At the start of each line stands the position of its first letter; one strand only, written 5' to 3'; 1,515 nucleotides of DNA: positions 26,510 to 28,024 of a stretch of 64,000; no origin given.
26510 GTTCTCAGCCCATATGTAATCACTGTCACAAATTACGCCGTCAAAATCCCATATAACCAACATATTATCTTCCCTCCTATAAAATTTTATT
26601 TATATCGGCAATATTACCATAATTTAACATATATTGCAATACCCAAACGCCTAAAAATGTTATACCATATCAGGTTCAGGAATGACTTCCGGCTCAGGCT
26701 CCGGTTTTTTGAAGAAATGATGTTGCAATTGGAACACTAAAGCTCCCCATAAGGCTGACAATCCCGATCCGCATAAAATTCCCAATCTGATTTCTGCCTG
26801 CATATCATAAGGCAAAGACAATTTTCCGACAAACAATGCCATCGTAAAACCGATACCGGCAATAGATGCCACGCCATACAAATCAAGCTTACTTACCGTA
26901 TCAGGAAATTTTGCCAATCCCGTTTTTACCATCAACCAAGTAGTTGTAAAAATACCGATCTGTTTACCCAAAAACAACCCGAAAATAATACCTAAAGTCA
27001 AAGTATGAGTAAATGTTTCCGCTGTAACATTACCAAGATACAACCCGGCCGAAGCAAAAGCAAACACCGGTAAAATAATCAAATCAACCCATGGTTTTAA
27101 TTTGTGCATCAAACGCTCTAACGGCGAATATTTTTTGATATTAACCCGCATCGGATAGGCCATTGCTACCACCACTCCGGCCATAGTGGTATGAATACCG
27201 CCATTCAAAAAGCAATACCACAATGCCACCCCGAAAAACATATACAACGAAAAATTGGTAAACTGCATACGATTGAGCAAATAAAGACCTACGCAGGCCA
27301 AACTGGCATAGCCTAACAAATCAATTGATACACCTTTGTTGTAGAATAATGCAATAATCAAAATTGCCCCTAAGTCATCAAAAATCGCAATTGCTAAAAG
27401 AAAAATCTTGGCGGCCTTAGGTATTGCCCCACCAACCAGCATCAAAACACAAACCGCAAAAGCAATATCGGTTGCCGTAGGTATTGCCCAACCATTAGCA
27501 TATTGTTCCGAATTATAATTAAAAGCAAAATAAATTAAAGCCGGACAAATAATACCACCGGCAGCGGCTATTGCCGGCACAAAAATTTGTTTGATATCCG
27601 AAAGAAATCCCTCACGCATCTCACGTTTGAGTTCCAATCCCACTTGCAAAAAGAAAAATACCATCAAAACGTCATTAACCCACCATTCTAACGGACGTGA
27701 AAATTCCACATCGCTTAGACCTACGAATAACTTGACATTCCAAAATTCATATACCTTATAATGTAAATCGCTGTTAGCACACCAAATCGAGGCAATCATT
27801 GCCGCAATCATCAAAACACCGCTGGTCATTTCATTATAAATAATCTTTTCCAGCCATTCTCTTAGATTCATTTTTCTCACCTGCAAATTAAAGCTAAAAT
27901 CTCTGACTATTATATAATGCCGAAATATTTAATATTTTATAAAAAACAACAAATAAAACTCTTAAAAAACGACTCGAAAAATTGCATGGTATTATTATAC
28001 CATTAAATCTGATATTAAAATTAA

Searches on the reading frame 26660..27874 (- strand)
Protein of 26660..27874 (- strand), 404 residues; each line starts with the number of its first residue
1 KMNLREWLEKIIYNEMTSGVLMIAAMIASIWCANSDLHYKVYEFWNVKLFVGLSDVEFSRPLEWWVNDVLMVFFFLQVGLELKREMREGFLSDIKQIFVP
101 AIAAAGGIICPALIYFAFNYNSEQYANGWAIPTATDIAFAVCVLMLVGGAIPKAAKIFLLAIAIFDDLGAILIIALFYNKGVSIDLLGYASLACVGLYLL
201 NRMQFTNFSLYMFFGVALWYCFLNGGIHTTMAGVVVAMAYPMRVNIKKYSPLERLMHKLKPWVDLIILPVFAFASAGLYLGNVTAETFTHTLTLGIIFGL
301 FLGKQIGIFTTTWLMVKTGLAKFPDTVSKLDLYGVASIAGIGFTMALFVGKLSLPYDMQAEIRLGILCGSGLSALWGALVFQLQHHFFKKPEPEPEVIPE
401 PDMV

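Call 13: find_encoding_contigs(protein=window:26660-27874:-, flank=6000, max_places=8)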
Protein window:26660-27874:- (404 aa): no gene with exactly this product is on record in the collection.

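Call 14: find_encoding_contigs(protein=window:26660-27871:-, flank=6000, max_places=8)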
Protein window:26660-27871:- (403 aa): 4 contigs read that carry it; 2 places shown.
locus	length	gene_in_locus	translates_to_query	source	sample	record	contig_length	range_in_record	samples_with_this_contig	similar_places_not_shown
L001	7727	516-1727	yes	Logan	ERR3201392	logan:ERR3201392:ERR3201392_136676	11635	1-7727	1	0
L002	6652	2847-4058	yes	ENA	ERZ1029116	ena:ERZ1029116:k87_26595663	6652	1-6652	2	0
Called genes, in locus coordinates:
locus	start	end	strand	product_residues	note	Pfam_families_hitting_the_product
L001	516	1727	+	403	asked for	PF06965:Na_H_antiport_1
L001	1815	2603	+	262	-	PF00702:Hydrolase, PF13419:HAD_2, PF13242:Hydrolase_like (weak)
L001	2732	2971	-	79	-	-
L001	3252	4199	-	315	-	PF01300:Sua5_yciO_yrdC, PF03481:Sua5_C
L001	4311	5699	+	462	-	PF02789:Peptidase_M17_N (weak), PF00883:Peptidase_M17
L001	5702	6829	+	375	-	PF02073:Peptidase_M29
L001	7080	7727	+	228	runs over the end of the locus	-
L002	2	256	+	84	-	?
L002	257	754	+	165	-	PF04542:Sigma70_r2, PF08281:Sigma70_r4_2, PF04545:Sigma70_r4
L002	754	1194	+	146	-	PF07813:LTXXQ (faint)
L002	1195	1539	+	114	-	-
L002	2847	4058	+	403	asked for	PF06965:Na_H_antiport_1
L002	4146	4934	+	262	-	PF00702:Hydrolase, PF13419:HAD_2, PF13242:Hydrolase_like (weak)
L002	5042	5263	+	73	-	-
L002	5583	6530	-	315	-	PF01300:Sua5_yciO_yrdC, PF03481:Sua5_C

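Call 24: list_cluster_members(proteins=[window:26660-27871:-, window:29179-29523:-, window:32499-32873:+, L003:6543-6827:-])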
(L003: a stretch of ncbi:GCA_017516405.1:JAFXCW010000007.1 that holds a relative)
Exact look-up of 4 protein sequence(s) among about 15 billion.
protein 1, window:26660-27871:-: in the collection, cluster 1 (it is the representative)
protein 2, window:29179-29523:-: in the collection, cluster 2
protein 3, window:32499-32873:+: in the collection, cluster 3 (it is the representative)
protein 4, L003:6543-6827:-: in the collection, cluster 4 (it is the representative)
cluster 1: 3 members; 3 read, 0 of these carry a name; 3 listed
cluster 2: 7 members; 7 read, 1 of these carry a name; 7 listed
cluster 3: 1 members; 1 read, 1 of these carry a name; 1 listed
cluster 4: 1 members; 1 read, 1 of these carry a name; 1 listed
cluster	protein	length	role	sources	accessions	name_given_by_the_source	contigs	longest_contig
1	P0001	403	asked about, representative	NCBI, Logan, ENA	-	-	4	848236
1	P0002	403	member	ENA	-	-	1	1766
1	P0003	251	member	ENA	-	-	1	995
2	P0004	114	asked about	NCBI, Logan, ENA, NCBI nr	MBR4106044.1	MAG: hypothetical protein IKK52_01945 [Alphaproteobacteria bacterium] | hypothetical protein [Alphaproteobacteria bacterium]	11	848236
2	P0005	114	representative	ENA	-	-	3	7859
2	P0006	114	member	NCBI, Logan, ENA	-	-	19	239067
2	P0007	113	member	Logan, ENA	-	-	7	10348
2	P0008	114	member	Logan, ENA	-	-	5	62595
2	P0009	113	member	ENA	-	-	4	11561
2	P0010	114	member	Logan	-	-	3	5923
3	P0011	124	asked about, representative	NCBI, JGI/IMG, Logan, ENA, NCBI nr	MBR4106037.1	MAG: 50S ribosomal protein L7/L12 [Alphaproteobacteria bacterium] | large subunit ribosomal protein L7/L12 | 50S ribosomal protein L7/L12 [Alphaproteobacteria bacterium]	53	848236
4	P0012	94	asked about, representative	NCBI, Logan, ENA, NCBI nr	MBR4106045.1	MAG: hypothetical protein IKK52_01950 [Alphaproteobacteria bacterium] | hypothetical protein [Alphaproteobacteria bacterium]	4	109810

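Call 28: find_encoding_contigs(protein=P0006, flank=4000, max_places=10)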
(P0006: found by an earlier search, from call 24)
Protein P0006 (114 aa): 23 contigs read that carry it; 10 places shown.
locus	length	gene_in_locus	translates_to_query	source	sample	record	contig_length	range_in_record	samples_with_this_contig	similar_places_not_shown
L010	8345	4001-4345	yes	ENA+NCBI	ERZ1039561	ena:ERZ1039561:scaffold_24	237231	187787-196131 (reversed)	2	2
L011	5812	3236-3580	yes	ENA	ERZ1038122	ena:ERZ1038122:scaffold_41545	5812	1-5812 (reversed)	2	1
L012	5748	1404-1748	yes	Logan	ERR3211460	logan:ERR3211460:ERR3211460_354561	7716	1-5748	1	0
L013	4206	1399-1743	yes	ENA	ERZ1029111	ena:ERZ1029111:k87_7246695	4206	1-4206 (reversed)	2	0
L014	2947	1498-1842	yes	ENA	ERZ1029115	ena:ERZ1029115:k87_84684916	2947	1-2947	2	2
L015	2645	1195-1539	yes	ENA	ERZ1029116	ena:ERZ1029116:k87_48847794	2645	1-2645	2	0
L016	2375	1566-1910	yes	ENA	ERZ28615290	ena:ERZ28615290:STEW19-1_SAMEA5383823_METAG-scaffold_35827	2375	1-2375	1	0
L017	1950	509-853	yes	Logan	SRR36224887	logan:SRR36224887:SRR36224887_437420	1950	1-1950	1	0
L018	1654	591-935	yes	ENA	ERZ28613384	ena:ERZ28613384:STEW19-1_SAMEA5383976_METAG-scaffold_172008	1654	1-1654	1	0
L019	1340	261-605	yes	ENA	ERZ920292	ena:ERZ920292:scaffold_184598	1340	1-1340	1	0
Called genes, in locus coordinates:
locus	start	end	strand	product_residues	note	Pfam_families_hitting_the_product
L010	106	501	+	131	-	-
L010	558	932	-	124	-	PF16320:Ribosomal_L12_N, PF00542:Ribosomal_L12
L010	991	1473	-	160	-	PF00466:Ribosomal_L10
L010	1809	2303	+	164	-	-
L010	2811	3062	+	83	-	-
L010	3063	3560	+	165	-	PF04542:Sigma70_r2, PF08281:Sigma70_r4_2, PF04545:Sigma70_r4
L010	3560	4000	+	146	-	PF07813:LTXXQ (faint)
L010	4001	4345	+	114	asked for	-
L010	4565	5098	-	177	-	-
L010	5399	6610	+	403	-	PF06965:Na_H_antiport_1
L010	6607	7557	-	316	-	PF01300:Sua5_yciO_yrdC, PF03481:Sua5_C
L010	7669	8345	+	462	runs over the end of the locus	PF02789:Peptidase_M17_N (weak), PF00883:Peptidase_M17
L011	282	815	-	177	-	PF00466:Ribosomal_L10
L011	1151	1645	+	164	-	-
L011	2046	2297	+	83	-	-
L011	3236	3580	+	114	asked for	-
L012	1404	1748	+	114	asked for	-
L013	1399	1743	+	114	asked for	-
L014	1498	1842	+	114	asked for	-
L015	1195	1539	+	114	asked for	-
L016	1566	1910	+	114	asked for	-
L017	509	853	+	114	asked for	-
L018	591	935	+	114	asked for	-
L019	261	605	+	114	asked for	-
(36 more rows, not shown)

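Call 40: find_encoding_contigs(protein=P0007, flank=3000, max_places=10)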
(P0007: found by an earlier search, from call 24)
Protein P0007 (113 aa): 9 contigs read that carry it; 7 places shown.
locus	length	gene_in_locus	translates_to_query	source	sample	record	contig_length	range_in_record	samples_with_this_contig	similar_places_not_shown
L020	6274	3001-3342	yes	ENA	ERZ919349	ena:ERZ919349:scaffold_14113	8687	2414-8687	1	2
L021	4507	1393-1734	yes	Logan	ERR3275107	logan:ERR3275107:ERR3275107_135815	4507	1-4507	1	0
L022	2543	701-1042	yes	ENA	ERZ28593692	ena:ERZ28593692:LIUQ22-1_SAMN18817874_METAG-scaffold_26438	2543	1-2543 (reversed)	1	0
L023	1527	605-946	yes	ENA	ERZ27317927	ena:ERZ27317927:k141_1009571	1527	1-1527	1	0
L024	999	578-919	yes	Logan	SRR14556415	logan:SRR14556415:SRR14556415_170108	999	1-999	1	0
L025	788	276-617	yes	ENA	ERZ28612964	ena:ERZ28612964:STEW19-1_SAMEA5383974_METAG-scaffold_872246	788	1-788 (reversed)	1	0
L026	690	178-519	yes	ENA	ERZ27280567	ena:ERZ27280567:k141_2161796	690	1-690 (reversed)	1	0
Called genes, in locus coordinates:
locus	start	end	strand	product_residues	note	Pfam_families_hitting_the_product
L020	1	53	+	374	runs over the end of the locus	PF00226:DnaJ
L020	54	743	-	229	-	PF04473:DUF553, PF01841:Transglut_core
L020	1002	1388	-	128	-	-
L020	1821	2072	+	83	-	-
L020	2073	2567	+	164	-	PF04542:Sigma70_r2, PF08281:Sigma70_r4_2, PF04545:Sigma70_r4 (weak)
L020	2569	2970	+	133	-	PF07813:LTXXQ (faint)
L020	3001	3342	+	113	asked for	-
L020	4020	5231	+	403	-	PF06965:Na_H_antiport_1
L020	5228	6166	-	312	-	PF01300:Sua5_yciO_yrdC, PF03481:Sua5_C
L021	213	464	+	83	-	-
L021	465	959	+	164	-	PF04542:Sigma70_r2, PF08281:Sigma70_r4_2, PF04545:Sigma70_r4 (weak)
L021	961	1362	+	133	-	PF07813:LTXXQ (faint)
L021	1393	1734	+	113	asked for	-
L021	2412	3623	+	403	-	PF06965:Na_H_antiport_1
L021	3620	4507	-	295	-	?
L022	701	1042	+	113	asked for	-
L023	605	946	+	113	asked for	-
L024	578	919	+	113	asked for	-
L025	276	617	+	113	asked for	-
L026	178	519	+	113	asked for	-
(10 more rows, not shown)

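Call 41: find_encoding_contigs(protein=P0008, flank=3000, max_places=10)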
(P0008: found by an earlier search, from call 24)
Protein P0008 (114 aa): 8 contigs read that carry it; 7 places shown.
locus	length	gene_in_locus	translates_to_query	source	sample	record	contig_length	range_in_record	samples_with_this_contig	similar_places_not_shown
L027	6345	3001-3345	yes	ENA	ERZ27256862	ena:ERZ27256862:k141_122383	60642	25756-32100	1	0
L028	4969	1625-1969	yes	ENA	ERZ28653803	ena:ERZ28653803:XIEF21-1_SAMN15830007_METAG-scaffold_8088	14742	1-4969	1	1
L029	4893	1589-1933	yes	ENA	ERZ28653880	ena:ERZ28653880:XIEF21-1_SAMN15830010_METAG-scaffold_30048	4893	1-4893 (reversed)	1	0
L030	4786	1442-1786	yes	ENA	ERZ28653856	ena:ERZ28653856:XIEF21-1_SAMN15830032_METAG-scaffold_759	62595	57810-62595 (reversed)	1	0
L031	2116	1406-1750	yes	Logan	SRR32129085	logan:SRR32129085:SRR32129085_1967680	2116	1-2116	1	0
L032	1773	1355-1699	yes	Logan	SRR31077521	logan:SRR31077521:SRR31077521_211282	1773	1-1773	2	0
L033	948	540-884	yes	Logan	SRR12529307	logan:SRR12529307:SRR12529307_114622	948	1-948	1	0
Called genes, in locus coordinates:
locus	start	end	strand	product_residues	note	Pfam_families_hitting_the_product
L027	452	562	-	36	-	-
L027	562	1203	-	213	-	PF08010:Phage_30_3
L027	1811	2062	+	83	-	-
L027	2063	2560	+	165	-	PF04542:Sigma70_r2, PF08281:Sigma70_r4_2, PF04545:Sigma70_r4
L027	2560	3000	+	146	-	PF07813:LTXXQ (faint)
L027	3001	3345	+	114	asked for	-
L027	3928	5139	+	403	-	PF06965:Na_H_antiport_1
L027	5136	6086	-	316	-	PF01300:Sua5_yciO_yrdC, PF03481:Sua5_C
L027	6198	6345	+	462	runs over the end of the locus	PF02789:Peptidase_M17_N (weak), PF00883:Peptidase_M17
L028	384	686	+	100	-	-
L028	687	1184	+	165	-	PF04542:Sigma70_r2, PF08281:Sigma70_r4_2, PF04545:Sigma70_r4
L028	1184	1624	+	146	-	PF07813:LTXXQ (faint)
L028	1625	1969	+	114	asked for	-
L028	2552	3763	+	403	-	PF06965:Na_H_antiport_1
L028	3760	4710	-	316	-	PF01300:Sua5_yciO_yrdC, PF03481:Sua5_C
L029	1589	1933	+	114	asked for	-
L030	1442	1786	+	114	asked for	-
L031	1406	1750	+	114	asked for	-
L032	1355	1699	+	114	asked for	-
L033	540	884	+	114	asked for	-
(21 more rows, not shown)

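Call 42: find_encoding_contigs(protein=P0005, flank=3000, max_places=10)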
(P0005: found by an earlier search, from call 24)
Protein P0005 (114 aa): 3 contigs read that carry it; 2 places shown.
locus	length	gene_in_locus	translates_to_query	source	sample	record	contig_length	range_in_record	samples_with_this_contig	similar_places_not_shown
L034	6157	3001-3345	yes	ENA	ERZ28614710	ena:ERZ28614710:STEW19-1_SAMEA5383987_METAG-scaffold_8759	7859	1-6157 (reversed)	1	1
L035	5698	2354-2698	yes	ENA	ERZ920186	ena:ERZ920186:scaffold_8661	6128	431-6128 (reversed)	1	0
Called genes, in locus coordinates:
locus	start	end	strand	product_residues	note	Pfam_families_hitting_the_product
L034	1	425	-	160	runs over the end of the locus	PF00466:Ribosomal_L10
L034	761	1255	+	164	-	-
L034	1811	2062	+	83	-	-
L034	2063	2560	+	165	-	PF04542:Sigma70_r2, PF08281:Sigma70_r4_2, PF04545:Sigma70_r4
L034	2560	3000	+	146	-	PF07813:LTXXQ (faint)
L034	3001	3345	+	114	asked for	-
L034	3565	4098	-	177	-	-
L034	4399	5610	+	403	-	PF06965:Na_H_antiport_1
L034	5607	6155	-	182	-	?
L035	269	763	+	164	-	-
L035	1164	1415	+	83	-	-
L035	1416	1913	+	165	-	PF04542:Sigma70_r2, PF08281:Sigma70_r4_2, PF04545:Sigma70_r4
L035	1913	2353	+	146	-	PF07813:LTXXQ (faint)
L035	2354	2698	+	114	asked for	-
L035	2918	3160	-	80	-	-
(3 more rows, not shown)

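Call 51: search_protein_families(library=pfam, max_evalue=1, proteins=[L010:4565-5098:-])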
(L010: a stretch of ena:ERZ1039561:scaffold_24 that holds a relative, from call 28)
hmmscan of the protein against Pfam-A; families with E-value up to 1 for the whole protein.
L010:4565-5098:- (177 aa): 2 families
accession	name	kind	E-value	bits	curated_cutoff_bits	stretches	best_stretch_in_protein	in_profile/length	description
PF05915.17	TMEM_230_134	-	0.0015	19.1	26.8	1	15-61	35-78/119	Transmembrane proteins 230/134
PF10251.14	PEN-2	-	0.016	16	25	1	2-46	23-63/93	Presenilin enhancer-2 subunit of gamma secretase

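Call 71: find_encoding_contigs(protein=P0010, flank=3000, max_places=10)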
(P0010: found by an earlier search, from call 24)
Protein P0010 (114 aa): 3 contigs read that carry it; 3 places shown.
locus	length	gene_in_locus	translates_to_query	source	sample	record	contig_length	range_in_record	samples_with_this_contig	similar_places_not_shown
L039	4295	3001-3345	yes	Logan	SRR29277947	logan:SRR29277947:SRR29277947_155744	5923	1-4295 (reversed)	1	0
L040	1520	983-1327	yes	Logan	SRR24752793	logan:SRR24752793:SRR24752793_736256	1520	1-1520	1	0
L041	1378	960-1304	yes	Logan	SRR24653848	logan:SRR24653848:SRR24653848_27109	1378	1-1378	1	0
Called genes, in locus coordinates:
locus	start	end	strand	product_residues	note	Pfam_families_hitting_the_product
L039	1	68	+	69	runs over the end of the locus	-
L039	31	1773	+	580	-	PF00239:Resolvase, PF07508:Recombinase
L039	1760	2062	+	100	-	-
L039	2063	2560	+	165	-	PF04542:Sigma70_r2, PF08281:Sigma70_r4_2, PF04545:Sigma70_r4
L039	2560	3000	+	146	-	PF07813:LTXXQ (faint)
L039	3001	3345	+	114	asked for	-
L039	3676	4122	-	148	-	-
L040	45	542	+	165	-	PF04542:Sigma70_r2, PF08281:Sigma70_r4_2, PF04545:Sigma70_r4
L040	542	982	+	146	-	PF07813:LTXXQ (faint)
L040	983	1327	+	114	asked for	-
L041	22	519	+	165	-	PF04542:Sigma70_r2, PF08281:Sigma70_r4_2, PF04545:Sigma70_r4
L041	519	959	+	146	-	PF07813:LTXXQ (faint)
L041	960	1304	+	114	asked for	-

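Call 72: find_encoding_contigs(protein=P0009, flank=3000, max_places=10)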
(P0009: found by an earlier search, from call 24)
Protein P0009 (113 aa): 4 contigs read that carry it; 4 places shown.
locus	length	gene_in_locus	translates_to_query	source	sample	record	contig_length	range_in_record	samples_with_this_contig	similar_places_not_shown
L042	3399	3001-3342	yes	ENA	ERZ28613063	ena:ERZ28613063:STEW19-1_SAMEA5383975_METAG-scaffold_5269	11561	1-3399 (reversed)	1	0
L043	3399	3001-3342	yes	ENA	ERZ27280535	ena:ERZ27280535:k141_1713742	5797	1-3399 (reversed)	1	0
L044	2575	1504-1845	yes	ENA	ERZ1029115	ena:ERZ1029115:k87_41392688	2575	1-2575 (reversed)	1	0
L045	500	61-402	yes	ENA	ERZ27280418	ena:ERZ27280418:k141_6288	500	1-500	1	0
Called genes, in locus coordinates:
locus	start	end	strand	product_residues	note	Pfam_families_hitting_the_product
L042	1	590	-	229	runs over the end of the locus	PF04473:DUF553, PF01841:Transglut_core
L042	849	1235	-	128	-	-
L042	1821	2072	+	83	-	-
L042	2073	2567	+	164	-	PF04542:Sigma70_r2, PF08281:Sigma70_r4_2, PF04545:Sigma70_r4 (weak)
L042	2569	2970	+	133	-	PF07813:LTXXQ (faint)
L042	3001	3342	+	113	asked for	-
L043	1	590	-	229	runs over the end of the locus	PF04473:DUF553, PF01841:Transglut_core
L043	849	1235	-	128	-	-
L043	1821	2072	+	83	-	-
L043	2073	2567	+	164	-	PF04542:Sigma70_r2, PF08281:Sigma70_r4_2, PF04545:Sigma70_r4 (weak)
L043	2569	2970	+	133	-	PF07813:LTXXQ (faint)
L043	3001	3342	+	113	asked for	-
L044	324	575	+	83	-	-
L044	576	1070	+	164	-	PF04542:Sigma70_r2, PF08281:Sigma70_r4_2, PF04545:Sigma70_r4 (weak)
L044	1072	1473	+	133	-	PF07813:LTXXQ (faint)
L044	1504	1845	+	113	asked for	-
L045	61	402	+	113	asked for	-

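Call 73: find_encoding_contigs(protein=P0002, flank=3000, max_places=10)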
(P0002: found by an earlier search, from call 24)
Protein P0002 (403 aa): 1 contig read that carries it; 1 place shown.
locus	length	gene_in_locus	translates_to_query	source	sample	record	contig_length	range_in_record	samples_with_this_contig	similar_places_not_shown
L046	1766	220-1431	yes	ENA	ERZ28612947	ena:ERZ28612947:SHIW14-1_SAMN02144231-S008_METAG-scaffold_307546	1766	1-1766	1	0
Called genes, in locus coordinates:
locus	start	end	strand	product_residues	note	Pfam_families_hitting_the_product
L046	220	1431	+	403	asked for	PF06965:Na_H_antiport_1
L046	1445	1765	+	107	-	?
